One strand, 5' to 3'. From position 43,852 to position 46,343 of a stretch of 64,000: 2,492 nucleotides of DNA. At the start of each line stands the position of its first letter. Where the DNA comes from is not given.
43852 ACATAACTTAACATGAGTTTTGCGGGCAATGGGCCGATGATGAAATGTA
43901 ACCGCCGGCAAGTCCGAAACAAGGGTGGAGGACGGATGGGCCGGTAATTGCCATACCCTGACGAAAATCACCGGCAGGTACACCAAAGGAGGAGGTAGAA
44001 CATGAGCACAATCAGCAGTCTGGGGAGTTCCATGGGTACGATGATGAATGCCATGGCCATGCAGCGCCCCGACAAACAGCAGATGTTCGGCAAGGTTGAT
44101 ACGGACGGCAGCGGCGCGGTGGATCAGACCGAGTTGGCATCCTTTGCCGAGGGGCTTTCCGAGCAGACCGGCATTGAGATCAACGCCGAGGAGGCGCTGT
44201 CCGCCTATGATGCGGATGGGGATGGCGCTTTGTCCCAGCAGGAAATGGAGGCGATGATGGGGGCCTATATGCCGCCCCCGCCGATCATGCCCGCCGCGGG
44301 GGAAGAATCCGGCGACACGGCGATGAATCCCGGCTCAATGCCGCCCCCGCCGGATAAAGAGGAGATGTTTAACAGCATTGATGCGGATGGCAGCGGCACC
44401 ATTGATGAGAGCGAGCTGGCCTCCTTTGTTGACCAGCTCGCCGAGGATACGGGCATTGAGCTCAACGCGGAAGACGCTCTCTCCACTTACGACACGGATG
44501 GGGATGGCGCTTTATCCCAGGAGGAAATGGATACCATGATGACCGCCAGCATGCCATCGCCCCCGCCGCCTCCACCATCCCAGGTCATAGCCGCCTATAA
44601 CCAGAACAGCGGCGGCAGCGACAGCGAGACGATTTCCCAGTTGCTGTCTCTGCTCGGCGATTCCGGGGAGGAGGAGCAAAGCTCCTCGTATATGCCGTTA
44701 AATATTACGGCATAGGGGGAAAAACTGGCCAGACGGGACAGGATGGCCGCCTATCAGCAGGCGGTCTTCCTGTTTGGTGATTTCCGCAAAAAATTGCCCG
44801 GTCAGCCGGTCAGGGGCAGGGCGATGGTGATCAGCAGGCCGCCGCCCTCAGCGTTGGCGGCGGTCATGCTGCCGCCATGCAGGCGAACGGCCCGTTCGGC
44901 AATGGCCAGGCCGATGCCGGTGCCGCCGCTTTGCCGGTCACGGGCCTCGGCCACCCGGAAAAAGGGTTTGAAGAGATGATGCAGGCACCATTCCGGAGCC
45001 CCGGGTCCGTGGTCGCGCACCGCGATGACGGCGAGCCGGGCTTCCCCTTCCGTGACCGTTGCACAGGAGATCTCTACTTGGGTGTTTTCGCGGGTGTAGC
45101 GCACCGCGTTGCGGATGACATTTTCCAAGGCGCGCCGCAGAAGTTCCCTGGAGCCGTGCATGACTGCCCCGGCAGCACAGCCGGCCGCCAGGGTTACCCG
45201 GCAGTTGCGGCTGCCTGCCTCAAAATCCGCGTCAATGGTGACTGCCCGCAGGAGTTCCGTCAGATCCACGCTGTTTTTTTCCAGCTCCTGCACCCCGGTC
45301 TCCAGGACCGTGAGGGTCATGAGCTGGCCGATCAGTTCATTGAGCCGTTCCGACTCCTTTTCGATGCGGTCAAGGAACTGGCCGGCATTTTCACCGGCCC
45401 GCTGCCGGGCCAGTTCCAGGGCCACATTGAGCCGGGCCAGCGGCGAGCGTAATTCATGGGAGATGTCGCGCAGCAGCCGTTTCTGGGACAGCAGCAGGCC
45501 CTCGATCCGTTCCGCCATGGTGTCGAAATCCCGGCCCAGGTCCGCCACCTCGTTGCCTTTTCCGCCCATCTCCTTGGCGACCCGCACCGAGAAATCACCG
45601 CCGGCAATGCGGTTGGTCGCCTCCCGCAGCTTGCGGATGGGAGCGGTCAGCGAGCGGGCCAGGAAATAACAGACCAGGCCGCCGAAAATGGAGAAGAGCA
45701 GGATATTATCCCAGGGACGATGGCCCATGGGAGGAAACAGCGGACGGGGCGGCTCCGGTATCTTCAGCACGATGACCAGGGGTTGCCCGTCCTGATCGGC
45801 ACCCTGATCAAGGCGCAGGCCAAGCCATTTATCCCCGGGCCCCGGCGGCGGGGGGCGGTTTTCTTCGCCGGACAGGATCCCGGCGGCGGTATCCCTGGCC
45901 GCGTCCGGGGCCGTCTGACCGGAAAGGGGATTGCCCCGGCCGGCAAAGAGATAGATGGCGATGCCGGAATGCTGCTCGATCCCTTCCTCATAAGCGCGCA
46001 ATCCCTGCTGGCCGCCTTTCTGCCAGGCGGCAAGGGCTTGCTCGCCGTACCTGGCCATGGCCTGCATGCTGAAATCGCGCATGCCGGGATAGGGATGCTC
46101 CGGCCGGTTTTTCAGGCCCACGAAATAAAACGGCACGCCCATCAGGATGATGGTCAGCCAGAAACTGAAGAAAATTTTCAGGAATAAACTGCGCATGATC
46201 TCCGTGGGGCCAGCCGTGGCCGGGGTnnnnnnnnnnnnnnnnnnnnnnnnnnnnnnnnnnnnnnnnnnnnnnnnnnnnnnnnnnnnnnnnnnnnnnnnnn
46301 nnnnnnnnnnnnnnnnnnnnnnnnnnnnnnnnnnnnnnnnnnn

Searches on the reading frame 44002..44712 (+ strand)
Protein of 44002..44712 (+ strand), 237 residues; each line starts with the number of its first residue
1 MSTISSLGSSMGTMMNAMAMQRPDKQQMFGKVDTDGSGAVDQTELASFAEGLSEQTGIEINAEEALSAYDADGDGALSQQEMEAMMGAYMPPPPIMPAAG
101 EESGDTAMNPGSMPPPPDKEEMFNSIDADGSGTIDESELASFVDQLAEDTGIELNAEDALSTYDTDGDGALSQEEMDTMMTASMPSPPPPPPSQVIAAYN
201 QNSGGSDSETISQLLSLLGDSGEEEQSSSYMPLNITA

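Call 27: search_protein_families(library=ncbifam, proteins=[window:44002-44712:+], max_evalue=0.00001)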
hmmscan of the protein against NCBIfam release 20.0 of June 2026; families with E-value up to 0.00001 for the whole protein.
window:44002-44712:+ (237 aa): 2 families
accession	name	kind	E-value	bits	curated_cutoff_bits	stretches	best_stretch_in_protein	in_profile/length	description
NF041410.1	XopAW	subfamily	3.9e-39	134.8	120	2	3-103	1-104/235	XopAW family type III secretion system calcium-binding effector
NF038285.1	deiodinase_rel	hypoth_equivalog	3.9e-07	29.9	250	0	118-181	61-122/347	deiodinase family protein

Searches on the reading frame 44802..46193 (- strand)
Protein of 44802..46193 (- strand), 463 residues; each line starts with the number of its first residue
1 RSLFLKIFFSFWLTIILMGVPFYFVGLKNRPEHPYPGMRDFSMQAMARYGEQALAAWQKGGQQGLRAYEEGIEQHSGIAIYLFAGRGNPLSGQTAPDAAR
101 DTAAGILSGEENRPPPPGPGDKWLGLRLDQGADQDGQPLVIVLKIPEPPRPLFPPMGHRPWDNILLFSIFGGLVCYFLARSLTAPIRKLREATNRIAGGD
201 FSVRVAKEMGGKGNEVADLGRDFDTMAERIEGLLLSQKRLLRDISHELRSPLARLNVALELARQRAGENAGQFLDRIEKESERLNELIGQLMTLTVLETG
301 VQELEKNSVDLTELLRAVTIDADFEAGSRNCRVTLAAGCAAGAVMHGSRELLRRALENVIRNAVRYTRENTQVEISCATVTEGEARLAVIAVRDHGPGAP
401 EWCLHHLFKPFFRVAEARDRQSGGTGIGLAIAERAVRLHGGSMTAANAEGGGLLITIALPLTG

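Call 27: search_protein_families(library=ncbifam, proteins=[window:44802-46193:-], max_evalue=0.00001)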
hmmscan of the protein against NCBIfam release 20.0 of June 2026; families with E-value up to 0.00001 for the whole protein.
window:44802-46193:- (463 aa): 73 families (the best 25 are shown)
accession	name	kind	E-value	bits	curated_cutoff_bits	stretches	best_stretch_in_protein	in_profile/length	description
NF045900.1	HisKinCpxALeg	equivalog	3e-95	319.6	800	2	166-461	160-451/451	two-component system sensor histidine kinase CpxA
NF007007.0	PRK09470.1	equivalog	7.8e-77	259.1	486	1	141-462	151-460/463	envelope stress sensor histidine kinase CpxA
NF007837.0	PRK10549.1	equivalog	3.1e-47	161.4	603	1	167-462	173-459/466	envelope stress sensor histidine kinase BaeS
NF008312.0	PRK11100.1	equivalog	1e-46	159.8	356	1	165-461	189-474/477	two-component system sensor histidine kinase CreC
NF007898.0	PRK10604.1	equivalog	1.6e-46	159.4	478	1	172-461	150-423/433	two-component system sensor histidine kinase RstB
NF033092.0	HK_WalK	equivalog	3.6e-45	154.6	725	1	238-461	373-594/594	cell wall metabolism sensor histidine kinase WalK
NF012163.2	BaeS_SmeS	equivalog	6.7e-45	153.8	500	1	171-460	177-457/457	sensor histidine kinase efflux regulator BaeS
TIGR01386.1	cztS_silS_copS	subfamily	8.5e-44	150.3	292.55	1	166-449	172-447/457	heavy metal sensor histidine kinase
TIGR02966.1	phoR_proteo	equivalog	8.6e-43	146.6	334.2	1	237-452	114-326/333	phosphate regulon sensor histidine kinase PhoR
NF040691.1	MtrAB_MtrB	equivalog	5.2e-41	141.2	450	1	172-461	202-492/507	MtrAB system histidine kinase MtrB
NF007004.0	PRK09467.1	equivalog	1.5e-39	136.1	415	1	164-461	165-436/440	two-component system sensor histidine kinase EnvZ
NF046044.1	PnpS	equivalog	4.9e-39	134.4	400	1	241-460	174-390/390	two-component system histidine kinase PnpS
NF041735.1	hist_kin_RppB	equivalog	5.3e-35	121.1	400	1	242-460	221-438/438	two-component system sensor histidine kinase RppB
NF012226.0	AdeS_HK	equivalog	1.9e-32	112.8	500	1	169-459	71-351/353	two-component sensor histidine kinase AdeS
NF053855.1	HisKinPhoRBctds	equivalog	3.5e-31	108.3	500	1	237-455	361-577/583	two-component system sensor histidine kinase PhoR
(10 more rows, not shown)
